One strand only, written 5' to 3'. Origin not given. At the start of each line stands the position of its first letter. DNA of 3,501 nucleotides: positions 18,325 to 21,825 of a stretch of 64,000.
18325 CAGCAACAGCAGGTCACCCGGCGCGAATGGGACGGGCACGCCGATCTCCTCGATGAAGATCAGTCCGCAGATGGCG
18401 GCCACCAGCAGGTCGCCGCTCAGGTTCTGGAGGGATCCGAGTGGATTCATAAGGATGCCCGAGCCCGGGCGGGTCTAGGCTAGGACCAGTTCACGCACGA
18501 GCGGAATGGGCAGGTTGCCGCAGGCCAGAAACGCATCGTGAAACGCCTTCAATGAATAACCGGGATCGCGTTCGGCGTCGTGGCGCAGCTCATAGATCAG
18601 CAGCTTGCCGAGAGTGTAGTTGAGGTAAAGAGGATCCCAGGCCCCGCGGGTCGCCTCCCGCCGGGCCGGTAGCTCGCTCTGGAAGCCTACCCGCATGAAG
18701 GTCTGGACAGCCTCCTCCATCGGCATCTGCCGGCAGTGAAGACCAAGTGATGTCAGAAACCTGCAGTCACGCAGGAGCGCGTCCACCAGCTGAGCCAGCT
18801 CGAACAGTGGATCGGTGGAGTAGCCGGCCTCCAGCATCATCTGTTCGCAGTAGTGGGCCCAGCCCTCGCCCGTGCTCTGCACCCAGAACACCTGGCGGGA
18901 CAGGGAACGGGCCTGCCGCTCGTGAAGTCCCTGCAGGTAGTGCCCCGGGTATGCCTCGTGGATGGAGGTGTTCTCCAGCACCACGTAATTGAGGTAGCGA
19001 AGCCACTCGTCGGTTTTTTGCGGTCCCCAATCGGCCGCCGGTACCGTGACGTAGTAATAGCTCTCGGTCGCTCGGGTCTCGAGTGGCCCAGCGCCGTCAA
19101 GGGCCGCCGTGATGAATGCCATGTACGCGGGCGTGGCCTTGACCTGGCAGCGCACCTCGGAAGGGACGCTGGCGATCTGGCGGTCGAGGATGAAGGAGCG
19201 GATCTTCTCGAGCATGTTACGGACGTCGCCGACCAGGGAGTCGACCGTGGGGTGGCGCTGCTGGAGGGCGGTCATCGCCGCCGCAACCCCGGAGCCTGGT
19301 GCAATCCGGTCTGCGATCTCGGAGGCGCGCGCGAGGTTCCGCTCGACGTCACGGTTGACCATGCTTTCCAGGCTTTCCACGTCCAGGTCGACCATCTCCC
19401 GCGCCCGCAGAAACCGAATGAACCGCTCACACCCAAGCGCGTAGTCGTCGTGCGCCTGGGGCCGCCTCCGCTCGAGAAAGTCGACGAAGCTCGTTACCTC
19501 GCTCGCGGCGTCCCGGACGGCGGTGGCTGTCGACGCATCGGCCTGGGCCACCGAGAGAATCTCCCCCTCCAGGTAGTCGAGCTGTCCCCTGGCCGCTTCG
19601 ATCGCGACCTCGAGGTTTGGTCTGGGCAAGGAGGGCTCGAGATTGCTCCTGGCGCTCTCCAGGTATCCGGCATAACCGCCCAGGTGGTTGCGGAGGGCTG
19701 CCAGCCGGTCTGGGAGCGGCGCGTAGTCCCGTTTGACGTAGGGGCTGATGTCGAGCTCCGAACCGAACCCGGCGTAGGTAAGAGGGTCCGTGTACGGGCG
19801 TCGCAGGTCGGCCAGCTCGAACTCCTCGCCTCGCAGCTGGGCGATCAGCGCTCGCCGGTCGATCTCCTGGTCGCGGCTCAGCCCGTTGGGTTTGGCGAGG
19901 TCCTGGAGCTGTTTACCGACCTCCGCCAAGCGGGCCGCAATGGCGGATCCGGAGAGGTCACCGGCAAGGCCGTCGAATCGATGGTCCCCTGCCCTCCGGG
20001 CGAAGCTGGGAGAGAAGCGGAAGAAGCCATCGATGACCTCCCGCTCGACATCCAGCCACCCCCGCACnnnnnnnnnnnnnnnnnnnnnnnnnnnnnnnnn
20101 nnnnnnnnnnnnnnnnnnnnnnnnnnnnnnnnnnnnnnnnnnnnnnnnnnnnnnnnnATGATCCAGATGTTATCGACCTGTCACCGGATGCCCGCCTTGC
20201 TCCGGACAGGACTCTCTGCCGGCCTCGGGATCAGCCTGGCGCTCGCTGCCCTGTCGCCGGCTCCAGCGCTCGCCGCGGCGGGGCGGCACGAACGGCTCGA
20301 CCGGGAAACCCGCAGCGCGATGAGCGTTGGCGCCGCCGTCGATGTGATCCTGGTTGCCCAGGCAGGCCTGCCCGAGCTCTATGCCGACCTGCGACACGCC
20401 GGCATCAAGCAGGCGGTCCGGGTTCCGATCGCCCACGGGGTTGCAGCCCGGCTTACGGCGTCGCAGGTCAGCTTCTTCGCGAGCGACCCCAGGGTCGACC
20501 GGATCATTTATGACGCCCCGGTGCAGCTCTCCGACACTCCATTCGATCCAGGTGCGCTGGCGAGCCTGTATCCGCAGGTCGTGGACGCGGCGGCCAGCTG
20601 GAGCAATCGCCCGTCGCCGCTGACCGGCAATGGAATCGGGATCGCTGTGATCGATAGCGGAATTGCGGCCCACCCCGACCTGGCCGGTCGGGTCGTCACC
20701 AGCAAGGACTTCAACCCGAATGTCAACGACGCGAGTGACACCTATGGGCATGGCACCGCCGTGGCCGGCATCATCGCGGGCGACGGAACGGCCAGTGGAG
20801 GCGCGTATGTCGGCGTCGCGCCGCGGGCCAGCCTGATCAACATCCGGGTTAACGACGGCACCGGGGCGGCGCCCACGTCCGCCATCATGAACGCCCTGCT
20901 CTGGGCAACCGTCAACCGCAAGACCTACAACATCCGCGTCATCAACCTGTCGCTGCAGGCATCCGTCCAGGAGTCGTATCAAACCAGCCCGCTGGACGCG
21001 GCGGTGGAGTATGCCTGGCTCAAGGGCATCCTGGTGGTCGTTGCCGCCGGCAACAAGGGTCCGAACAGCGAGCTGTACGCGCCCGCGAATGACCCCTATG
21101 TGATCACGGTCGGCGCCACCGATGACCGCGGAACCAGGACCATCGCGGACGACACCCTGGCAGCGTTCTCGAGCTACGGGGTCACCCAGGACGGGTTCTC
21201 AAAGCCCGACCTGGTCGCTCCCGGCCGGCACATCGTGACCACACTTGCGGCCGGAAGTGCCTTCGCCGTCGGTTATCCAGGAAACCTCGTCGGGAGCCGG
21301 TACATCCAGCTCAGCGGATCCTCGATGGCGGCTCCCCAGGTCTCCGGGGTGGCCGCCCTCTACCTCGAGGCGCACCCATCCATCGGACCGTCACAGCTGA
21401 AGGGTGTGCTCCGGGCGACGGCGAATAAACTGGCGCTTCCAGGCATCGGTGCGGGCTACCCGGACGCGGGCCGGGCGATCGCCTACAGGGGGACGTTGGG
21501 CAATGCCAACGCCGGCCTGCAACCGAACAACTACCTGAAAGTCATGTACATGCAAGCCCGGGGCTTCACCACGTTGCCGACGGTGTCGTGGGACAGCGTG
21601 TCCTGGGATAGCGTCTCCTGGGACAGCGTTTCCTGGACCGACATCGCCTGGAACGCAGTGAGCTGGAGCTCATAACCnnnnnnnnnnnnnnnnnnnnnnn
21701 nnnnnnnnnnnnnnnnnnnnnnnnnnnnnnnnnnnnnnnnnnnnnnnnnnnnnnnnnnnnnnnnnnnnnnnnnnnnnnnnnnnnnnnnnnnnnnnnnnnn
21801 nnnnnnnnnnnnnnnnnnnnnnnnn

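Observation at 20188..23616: Operon: secreted S8 protease with SWDS repeat tail, orphan sensor-like membrane module, and GGDEF cyclase carrying the same module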

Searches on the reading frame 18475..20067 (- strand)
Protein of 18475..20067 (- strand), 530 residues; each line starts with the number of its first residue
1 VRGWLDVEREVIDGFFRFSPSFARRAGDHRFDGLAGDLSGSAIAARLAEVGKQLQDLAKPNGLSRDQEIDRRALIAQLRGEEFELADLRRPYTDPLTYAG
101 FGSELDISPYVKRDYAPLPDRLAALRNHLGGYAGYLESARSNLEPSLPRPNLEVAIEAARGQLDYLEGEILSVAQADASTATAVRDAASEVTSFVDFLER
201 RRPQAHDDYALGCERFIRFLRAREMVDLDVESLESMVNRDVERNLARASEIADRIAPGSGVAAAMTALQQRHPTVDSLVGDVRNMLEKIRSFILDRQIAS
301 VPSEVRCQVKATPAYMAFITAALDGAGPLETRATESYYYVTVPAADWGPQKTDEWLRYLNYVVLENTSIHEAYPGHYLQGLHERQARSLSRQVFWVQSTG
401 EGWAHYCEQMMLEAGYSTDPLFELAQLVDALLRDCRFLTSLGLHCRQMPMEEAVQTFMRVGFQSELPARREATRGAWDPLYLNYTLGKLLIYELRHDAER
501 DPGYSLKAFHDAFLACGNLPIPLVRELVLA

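Call 71: search_protein_families(library=pfam, proteins=[window:18475-20067:-], max_evalue=0.001)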
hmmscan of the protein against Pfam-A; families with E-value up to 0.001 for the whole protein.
window:18475-20067:- (530 aa): 1 family
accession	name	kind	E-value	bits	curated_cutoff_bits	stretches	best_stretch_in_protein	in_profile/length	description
PF05960.17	DUF885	-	3.4e-77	261.7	32.4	1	20-528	1-532/532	Bacterial protein of unknown function (DUF885)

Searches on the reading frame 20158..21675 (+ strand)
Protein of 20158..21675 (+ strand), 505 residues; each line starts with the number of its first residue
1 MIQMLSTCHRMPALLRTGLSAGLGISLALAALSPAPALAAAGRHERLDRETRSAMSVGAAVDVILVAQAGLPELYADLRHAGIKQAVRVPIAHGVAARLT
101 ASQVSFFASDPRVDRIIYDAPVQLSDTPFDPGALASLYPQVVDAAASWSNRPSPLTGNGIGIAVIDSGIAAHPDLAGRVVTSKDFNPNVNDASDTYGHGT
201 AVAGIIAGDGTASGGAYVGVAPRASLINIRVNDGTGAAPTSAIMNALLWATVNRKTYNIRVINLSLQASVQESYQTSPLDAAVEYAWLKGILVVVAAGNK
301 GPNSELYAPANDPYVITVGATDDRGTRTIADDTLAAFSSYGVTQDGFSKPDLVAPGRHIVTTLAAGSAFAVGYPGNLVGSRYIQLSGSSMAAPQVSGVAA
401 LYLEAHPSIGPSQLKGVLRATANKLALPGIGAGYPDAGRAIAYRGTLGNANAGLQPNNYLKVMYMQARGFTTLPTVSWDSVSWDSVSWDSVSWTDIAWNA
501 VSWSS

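Call 6: search_protein_families(library=pfam, proteins=[window:20188-21675:+], max_evalue=1)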
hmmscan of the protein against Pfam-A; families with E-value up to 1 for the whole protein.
window:20188-21675:+ (495 aa): 2 families
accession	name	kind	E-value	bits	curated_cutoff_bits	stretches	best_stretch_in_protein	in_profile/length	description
PF00082.27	Peptidase_S8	-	2.8e-50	171.7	21.8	1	147-418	1-279/288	Subtilase family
PF05922.21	Inhibitor_I9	-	0.05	14.7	21.2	1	71-114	39-81/82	Peptidase inhibitor I9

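Call 7: search_protein_families(library=ncbifam, proteins=[window:20188-21675:+], max_evalue=1)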
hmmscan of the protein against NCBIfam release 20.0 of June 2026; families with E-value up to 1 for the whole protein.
window:20188-21675:+ (495 aa): 9 families
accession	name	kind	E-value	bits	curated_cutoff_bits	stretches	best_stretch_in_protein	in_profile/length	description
TIGR03921.1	T7SS_mycosin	equivalog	5.4e-52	177.1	278.75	1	146-434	11-288/353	type VII secretion-associated serine protease mycosin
NF033595.1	denti_PrtP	equivalog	7.3e-16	57.9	300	1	251-415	341-481/606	dentilisin complex serine proteinase subunit PrtP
NF049966.1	QH_SP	equivalog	5.7e-15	55.3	165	2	152-309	2-141/219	subtilisin-like serine protease QhpE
NF040809.1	germ_prot_CspBA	exception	1.8e-14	52.4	1250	2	302-394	402-474/1099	bifunctional germination protease/germinant receptor pseudoprotease CspBA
TIGR03895.1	protease_PatA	subfamily_domain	6.8e-13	48.2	421.05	1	188-395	1-179/606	PatA/PatG family cyanobactin maturation protease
NF042956.1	IteS_antiphage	equivalog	1.7e-10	39.9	900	1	141-392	249-508/747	S8 family anti-phage peptidase IteS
NF040553.1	SGO_0316_fam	subfamily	1.4e-09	36.3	1400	2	174-291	347-465/1486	SGO_0316/SGO_0317 family LPXTG-anchored serine peptidase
NF040808.2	CspC_non_triad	exception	6.4e-09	34.8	675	1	178-292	159-279/556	bile acid germinant receptor pseudoprotease CspC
NF051851.1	AtpSerPepEprS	equivalog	0.37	8.7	1700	0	264-435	209-367/988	autotransporter serine peptidase EprS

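Call 24: find_homologous_proteins(query=window:20158-21675:+, max_evalue=0.001)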
Query window:20158-21675:+ (505 aa): 6497 proteins with E <= 0.001 among 8000 candidates; the best 120 are listed.
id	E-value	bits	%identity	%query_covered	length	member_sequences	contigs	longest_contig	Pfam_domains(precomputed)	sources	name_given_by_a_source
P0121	0.0e+0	1096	100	100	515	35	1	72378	PF00082.28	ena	-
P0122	1.8e-244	830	78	98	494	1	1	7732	PF00082.28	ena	-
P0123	1.4e-241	820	77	98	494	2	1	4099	PF00082.28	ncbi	-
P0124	1.0e-238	811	77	98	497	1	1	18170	PF00082.28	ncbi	-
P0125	4.8e-227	773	98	73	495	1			PF00082.28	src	-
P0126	2.8e-226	770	74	93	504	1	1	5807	PF00082.28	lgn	-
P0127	4.0e-216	737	68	100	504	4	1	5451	PF00082.28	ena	-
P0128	6.2e-216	736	66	100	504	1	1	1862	PF00082.28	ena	-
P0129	4.8e-215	733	69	96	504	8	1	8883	PF00082.28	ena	-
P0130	1.0e-214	732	68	100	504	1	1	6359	PF00082.28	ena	-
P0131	3.5e-214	730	67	100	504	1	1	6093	PF00082.28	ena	-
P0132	5.1e-214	730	68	99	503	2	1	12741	PF00082.28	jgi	jgi:serine protease AprX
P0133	6.5e-214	729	66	100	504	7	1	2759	PF00082.28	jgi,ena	-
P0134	2.3e-213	727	70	92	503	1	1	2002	PF00082.28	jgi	jgi:serine protease AprX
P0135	2.4e-213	727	68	100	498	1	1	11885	PF00082.28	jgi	jgi:serine protease AprX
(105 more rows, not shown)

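Call 27: search_solved_structures(query=window:20158-21675:+, max_evalue=1e-10)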
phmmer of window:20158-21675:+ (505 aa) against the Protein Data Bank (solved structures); distinct sequences matched with E-value up to 1e-10: 142 (the best 60 are shown).
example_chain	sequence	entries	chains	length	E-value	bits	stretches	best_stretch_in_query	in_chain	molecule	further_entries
9ues_B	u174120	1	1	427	3.1e-52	181.2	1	156-473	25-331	Subtilisin-like serine protease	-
3afg_A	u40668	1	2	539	4.9e-52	180.5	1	156-473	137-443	Subtilisin-like serine protease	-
1dbi_A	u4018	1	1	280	8.9e-29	103.8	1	158-432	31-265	AK.1 SERINE PROTEASE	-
1tec_E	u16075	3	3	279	1.6e-25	93.1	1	127-444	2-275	THERMITASE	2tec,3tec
1thm_A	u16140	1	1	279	2.1e-25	92.7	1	127-444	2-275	THERMITASE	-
1mpt_A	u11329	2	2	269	3.7e-25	91.8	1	154-430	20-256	M-PROTEASE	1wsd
1ah2_A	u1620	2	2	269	4.8e-25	91.5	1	154-434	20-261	SERINE PROTEASE PB92 | SUBTILISIN SAVINASE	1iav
1gci_A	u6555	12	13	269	6.5e-25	91.1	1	154-434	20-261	SUBTILISIN | Subtilisin Savinase | SAVINASE (TM)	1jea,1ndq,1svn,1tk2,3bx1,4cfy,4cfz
1ndu_A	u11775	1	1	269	8.1e-25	90.7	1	154-434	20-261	Subtilisin Savinase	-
1q5p_A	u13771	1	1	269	9.4e-25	90.5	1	154-434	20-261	Serine protease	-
1st3_A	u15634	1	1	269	1.1e-24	90.3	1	154-434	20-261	SUBTILISIN BL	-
1c9m_A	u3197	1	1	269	1.2e-24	90.2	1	154-434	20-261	SERINE PROTEASE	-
5arb_A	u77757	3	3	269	2.1e-24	89.4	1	154-434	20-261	SUBTILISIN SAVINASE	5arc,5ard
1c9j_A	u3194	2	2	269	4.8e-24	88.2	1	154-434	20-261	SERINE PROTEASE | Subtilisin Savinase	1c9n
2b6n_A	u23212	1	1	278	5.9e-24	87.9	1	153-426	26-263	proteinase K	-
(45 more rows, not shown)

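Call 63: predict_structure(alignment_id=A5)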
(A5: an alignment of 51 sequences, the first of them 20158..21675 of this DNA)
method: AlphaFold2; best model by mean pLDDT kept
length: 505 residues; sequences in the alignment: 51
mean_pLDDT: 46.4   pTM: 0.50
mean pLDDT of the five models: 46.4, 46.2, 37.6, 33.1, 31.9
residues with pLDDT >= 90: 0; 70-90: 33; 50-70: 168; < 50: 304
segments of 3 or more residues with pLDDT < 50: 1-56, 89-92, 118-227, 232-239, 267-278, 297-308, 320-390, 425-432, 448-452, 489-505
pLDDT, mean of each block of 10 residues (from residue 1): 33 44 43 30 33 48 61 71 62 60 70 54 27 29 36 38 35 32 30 29 27 30 43 46 55 59 53 41 68 58 41 55 36 31 37 33 36 37 36 59 65 69 50 57 55 55 66 63 59 42 32
secondary structure, 60 per line:
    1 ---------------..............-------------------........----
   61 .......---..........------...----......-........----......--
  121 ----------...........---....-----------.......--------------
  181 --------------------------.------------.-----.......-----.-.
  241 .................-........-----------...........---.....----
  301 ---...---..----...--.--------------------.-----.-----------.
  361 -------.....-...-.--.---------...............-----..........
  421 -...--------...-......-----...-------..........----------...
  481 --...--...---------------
elements in order: H16-29 H49-56 E61-67 H71-80 E87-89 E94-99 H101-108 E113-118 H131-141 H145-148 E160-166 E226-232 H240-257 E259-266 H278-288 E292-296 E316-318 H368-372 H391-405 H411-420 E422-424 E433-435 H437-442 H458-467

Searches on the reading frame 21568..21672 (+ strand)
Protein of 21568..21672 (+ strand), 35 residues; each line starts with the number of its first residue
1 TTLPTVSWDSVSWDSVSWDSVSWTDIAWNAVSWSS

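Call 26: search_solved_structures(query=window:21568-21672:+, max_evalue=10, show_alignments=3)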
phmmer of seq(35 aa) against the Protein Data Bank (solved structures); distinct sequences matched with E-value up to 10: 0.
